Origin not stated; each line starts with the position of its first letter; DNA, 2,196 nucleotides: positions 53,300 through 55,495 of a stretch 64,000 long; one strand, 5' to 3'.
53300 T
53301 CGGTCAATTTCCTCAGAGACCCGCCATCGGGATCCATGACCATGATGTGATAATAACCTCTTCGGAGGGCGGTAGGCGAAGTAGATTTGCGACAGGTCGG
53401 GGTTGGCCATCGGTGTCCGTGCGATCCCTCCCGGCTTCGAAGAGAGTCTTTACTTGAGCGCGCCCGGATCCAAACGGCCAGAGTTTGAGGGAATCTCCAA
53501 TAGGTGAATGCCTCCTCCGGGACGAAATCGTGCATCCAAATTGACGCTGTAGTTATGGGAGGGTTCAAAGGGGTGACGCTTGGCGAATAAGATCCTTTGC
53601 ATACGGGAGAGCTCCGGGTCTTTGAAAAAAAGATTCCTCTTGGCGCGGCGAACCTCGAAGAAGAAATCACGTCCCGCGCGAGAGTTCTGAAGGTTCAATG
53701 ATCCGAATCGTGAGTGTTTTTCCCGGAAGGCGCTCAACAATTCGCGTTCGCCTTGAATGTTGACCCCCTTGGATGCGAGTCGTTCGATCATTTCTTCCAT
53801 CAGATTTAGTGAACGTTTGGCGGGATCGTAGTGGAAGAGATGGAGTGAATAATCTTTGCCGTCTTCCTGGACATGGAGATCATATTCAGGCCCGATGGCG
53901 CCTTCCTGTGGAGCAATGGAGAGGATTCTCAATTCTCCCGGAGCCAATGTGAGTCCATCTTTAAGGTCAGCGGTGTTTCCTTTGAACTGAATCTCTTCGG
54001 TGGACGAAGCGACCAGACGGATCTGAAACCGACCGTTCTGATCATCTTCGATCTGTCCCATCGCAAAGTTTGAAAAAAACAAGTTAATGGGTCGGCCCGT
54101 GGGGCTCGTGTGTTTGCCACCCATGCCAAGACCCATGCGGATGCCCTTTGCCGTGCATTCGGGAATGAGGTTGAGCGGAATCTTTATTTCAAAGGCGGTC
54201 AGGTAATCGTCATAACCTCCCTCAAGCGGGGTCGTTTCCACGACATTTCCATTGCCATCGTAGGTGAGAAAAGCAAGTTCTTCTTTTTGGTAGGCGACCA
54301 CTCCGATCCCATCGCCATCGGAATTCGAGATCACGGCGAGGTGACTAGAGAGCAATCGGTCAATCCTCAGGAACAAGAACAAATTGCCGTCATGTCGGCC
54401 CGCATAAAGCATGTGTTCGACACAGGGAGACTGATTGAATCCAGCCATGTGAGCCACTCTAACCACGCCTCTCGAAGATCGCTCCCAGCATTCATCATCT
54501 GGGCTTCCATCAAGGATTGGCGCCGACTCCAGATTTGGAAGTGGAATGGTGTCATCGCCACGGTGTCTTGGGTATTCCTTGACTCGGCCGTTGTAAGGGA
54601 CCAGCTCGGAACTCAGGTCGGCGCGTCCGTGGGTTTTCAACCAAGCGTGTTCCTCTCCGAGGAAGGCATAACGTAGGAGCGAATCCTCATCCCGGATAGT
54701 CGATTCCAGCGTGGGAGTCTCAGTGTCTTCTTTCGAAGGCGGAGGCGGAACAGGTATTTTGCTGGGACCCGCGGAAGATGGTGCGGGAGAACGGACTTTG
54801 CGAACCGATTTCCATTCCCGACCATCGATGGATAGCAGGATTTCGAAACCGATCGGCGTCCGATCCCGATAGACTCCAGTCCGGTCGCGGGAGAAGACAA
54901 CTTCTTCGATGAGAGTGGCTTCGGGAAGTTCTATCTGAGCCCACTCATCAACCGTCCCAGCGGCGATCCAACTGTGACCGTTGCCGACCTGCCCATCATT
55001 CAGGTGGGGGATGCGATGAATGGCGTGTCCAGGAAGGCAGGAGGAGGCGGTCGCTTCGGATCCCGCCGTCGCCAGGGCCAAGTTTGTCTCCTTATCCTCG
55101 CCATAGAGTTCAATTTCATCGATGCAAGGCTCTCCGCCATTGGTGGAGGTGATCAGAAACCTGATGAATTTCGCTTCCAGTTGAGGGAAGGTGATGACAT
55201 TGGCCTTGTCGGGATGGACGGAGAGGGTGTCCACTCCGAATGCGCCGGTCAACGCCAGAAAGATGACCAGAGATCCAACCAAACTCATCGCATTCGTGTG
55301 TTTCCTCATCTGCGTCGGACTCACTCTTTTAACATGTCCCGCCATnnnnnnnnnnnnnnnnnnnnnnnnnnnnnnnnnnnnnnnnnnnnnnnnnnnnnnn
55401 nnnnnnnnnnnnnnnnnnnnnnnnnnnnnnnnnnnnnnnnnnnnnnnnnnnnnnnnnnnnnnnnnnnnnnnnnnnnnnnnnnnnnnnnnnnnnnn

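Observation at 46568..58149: Hydrazine-synthase-like gene set (three HzsA-like plus one HzsBC-like fusion) in a glycan-degrader context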

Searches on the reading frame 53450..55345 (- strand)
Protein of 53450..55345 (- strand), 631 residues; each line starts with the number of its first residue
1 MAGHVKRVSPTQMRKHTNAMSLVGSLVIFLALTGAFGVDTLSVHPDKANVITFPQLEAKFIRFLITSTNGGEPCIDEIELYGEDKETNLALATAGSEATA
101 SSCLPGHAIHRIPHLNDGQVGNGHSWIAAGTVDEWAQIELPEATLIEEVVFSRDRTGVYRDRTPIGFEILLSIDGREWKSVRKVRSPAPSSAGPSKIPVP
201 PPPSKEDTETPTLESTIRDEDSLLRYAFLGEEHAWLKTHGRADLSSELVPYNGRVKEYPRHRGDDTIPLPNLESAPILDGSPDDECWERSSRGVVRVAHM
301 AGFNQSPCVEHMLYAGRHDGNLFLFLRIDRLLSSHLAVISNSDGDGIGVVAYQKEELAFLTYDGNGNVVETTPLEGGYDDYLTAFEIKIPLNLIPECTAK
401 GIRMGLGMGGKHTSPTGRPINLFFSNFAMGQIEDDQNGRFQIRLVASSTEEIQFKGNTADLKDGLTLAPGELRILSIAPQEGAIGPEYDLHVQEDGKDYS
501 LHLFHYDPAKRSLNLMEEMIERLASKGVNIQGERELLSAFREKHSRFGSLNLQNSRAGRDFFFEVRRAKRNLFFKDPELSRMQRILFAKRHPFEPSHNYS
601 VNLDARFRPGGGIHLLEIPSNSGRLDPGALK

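Call 4: search_protein_families(library=pfam, proteins=[window:53450-55345:-], max_evalue=0.01)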
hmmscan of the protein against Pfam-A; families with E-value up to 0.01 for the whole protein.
window:53450-55345:- (631 aa): 2 families
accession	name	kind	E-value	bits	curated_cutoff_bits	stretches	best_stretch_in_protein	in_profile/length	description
PF00754.31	F5_F8_type_C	-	5.1e-08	33.5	28.2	1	98-191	2-90/127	F5/8 type C domain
PF22633.2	F5_F8_type_C_2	-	0.00032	21.7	27.8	1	115-186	2-70/91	NedA-like, galactose-binding domain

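Call 5: search_protein_families(library=ncbifam, proteins=[window:53450-55345:-], max_evalue=0.01)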
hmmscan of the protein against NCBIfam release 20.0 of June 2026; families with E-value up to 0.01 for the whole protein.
window:53450-55345:- (631 aa): 0 families
